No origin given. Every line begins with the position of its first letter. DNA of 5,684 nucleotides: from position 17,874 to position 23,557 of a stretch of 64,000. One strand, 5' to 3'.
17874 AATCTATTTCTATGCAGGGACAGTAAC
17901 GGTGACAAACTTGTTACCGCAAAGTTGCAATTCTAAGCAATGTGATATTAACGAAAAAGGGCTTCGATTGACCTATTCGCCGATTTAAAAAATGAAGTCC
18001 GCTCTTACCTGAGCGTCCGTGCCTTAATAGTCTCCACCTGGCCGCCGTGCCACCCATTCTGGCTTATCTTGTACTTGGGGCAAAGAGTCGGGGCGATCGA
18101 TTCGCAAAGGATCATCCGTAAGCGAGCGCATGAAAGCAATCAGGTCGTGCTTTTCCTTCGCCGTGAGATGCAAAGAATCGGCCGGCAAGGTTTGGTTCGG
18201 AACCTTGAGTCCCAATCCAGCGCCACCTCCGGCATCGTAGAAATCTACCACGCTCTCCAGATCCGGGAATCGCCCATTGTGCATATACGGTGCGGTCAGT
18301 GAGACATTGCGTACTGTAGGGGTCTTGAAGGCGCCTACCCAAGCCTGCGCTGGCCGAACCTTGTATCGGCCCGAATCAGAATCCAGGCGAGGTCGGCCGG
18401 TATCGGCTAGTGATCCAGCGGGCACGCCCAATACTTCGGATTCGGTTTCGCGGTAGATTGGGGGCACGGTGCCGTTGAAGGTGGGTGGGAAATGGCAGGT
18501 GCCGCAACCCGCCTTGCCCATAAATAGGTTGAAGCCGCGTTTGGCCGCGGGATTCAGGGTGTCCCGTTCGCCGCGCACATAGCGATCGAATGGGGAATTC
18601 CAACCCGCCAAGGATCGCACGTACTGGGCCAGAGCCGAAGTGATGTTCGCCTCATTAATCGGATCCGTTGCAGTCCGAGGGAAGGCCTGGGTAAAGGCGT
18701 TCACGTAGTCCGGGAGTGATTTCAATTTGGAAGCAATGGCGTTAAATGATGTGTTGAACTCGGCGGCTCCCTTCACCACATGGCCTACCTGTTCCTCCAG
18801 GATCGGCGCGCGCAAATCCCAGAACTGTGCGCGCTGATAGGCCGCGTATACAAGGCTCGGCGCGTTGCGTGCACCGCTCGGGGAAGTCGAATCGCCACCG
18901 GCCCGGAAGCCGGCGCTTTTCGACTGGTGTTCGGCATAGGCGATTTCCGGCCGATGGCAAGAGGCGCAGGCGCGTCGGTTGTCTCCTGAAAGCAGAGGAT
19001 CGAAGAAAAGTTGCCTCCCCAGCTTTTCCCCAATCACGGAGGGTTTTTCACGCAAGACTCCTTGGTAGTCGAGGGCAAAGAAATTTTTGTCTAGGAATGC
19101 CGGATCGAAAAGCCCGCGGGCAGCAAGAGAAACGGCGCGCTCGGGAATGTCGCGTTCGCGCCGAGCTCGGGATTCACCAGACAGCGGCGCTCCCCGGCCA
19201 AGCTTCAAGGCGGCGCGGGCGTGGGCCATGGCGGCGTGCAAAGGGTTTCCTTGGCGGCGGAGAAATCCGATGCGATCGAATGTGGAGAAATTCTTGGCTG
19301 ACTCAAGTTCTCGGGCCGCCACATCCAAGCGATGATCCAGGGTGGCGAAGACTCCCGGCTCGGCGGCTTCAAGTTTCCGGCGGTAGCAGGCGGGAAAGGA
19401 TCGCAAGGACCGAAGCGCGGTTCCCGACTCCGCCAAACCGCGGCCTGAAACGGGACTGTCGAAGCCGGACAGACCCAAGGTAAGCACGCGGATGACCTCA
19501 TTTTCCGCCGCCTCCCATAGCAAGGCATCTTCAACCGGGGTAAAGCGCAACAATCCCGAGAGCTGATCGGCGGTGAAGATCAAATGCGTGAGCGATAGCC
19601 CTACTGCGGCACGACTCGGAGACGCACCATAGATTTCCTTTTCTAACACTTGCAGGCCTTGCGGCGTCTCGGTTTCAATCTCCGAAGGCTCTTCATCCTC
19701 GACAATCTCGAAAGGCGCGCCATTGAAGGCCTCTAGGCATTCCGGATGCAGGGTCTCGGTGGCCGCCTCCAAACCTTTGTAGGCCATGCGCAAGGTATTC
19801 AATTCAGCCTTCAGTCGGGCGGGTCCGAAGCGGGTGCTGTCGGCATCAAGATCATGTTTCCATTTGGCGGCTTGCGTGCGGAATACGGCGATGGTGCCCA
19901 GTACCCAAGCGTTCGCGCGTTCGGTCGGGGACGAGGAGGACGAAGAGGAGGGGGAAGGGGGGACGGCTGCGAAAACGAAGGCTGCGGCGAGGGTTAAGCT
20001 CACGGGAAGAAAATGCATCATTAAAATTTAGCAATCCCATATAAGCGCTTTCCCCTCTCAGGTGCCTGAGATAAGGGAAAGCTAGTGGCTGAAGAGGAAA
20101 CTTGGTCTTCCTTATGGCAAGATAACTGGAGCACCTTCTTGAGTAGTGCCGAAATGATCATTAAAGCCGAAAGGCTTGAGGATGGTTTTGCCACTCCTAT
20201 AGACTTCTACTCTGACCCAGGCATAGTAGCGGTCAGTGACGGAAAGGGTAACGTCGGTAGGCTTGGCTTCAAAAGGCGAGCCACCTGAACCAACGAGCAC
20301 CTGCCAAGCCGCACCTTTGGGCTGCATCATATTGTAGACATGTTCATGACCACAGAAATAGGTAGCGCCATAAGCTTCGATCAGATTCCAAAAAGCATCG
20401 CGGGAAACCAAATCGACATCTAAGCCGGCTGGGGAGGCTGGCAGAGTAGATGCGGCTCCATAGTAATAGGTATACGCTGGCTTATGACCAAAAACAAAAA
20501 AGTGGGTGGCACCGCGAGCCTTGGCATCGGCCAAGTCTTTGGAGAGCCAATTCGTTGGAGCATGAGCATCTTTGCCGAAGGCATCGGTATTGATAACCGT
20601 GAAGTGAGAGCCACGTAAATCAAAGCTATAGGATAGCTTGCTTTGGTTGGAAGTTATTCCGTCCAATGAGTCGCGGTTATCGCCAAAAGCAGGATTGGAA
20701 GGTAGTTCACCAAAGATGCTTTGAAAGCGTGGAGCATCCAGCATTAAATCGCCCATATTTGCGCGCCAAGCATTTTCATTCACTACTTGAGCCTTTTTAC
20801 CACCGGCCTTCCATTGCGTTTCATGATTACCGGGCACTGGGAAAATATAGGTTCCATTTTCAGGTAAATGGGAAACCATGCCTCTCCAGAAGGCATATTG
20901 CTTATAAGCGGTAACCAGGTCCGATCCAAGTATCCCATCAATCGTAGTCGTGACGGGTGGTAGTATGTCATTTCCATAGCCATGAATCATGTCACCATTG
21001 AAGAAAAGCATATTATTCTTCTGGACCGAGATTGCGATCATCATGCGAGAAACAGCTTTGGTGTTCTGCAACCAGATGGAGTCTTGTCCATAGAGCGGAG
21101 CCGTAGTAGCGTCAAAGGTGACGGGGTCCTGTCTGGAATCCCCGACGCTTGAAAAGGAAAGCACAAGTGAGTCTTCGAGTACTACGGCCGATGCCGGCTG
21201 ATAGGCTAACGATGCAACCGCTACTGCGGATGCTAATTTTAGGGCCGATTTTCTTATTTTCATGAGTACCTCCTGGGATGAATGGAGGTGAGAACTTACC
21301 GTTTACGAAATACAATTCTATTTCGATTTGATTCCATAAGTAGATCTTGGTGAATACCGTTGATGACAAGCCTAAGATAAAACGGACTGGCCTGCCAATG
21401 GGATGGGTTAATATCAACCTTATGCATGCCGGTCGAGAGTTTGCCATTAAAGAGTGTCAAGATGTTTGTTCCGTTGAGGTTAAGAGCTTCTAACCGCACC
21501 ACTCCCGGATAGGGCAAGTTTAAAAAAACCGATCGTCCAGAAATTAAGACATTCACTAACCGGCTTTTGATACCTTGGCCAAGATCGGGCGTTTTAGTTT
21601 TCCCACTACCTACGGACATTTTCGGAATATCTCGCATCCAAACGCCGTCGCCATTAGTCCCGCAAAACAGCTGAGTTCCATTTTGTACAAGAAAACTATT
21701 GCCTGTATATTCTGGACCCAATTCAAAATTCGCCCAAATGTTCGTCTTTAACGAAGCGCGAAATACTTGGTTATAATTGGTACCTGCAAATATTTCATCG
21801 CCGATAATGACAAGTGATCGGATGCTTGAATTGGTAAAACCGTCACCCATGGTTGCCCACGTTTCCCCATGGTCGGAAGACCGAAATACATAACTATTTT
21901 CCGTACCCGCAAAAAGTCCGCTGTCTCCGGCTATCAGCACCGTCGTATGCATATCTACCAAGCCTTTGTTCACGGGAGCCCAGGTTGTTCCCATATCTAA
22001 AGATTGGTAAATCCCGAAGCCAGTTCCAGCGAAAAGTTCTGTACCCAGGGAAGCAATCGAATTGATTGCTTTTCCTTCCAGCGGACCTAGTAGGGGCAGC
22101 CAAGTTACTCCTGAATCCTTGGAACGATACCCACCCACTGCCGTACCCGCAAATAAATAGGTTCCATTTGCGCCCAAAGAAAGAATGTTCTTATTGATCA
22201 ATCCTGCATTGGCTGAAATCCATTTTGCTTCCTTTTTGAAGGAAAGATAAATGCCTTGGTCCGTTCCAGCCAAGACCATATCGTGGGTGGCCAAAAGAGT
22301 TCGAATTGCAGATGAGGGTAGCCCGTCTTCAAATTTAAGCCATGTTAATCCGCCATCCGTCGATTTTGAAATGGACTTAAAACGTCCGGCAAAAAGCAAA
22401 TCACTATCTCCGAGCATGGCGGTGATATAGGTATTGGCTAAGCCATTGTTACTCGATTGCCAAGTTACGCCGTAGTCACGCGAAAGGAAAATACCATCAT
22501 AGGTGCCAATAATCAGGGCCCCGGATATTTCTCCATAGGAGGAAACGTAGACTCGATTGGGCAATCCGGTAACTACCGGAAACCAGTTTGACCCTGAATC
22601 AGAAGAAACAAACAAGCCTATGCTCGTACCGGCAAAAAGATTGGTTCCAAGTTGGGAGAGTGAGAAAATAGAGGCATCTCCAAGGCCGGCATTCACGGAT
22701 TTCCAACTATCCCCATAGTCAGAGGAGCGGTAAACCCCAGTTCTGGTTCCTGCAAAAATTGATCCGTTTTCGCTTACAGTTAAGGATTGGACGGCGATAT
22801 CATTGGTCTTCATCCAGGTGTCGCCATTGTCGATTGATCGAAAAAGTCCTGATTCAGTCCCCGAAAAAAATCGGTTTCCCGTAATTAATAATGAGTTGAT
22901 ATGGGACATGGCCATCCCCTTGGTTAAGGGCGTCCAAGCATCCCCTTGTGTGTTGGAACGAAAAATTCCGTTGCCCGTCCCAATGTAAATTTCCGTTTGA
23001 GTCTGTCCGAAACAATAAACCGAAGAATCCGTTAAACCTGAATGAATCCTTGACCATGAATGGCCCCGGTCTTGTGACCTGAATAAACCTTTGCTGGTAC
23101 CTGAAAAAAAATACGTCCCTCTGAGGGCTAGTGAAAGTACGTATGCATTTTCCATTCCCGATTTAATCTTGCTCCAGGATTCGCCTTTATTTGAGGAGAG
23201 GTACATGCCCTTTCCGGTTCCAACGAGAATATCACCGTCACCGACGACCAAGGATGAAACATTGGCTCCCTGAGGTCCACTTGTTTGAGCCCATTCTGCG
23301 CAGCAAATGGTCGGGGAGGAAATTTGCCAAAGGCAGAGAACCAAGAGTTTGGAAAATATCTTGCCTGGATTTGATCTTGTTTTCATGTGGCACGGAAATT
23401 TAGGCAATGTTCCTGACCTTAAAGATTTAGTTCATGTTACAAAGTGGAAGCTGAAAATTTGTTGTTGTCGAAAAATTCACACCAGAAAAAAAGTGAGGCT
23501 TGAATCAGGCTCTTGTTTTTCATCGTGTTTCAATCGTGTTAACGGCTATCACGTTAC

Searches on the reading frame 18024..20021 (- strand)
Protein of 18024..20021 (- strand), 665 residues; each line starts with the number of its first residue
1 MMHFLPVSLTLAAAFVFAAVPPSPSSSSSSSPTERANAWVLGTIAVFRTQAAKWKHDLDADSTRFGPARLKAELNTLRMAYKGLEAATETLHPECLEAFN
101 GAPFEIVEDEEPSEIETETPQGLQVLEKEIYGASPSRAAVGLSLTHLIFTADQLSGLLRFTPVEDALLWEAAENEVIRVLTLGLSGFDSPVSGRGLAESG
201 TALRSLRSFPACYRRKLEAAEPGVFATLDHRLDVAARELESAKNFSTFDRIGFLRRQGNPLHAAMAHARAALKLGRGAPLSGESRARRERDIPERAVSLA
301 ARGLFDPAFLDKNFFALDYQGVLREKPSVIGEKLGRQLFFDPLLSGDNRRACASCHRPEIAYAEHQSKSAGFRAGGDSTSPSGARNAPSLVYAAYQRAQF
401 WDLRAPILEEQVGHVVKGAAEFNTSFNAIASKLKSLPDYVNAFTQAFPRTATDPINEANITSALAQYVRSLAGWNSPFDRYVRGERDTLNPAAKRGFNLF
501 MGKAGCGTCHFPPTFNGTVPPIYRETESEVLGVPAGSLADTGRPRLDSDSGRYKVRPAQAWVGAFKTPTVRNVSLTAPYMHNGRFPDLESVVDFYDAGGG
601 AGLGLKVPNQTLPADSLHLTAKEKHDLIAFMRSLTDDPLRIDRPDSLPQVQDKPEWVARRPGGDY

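Call 61: search_protein_families(library=pfam, proteins=[window:18024-20021:-], max_evalue=0.0001)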
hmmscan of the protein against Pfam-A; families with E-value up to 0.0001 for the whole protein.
window:18024-20021:- (665 aa): 1 family
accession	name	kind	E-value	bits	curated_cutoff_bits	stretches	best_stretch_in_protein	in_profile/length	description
PF03150.19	CCP_MauG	-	2.6e-44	151.9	25.6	1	333-486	5-148/149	Di-haem cytochrome c peroxidase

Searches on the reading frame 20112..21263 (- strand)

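Call 62: search_protein_families(library=pfam, proteins=[window:20112-21263:-], max_evalue=0.0001)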
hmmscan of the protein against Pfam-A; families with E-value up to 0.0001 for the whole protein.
window:20112-21263:- (383 aa): 1 family
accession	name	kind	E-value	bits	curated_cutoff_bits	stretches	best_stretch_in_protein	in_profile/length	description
PF00149.33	Metallophos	-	1.5e-08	35.7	21.5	1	81-310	29-191/191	Calcineurin-like phosphoesterase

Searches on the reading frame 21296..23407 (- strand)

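Call 62: search_protein_families(library=pfam, proteins=[window:21296-23407:-], max_evalue=0.0001)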
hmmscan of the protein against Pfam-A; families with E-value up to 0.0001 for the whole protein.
window:21296-23407:- (703 aa): 4 families
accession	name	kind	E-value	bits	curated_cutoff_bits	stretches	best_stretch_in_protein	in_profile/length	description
PF15902.12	Sortilin-Vps10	-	8.6e-19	68.1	33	0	68-124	3-63/446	Sortilin, neurotensin receptor 3,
PF19755.4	DUF6242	-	3.5e-14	53.6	29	0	127-198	152-217/217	Domain of unknown function (DUF6242)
PF02012.26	BNR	-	1.6e-09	36.8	27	0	508-518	1-11/12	BNR/Asp-box repeat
PF15899.11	BNR_6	-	7.1e-05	23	27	0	226-238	2-14/14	BNR-Asp box repeat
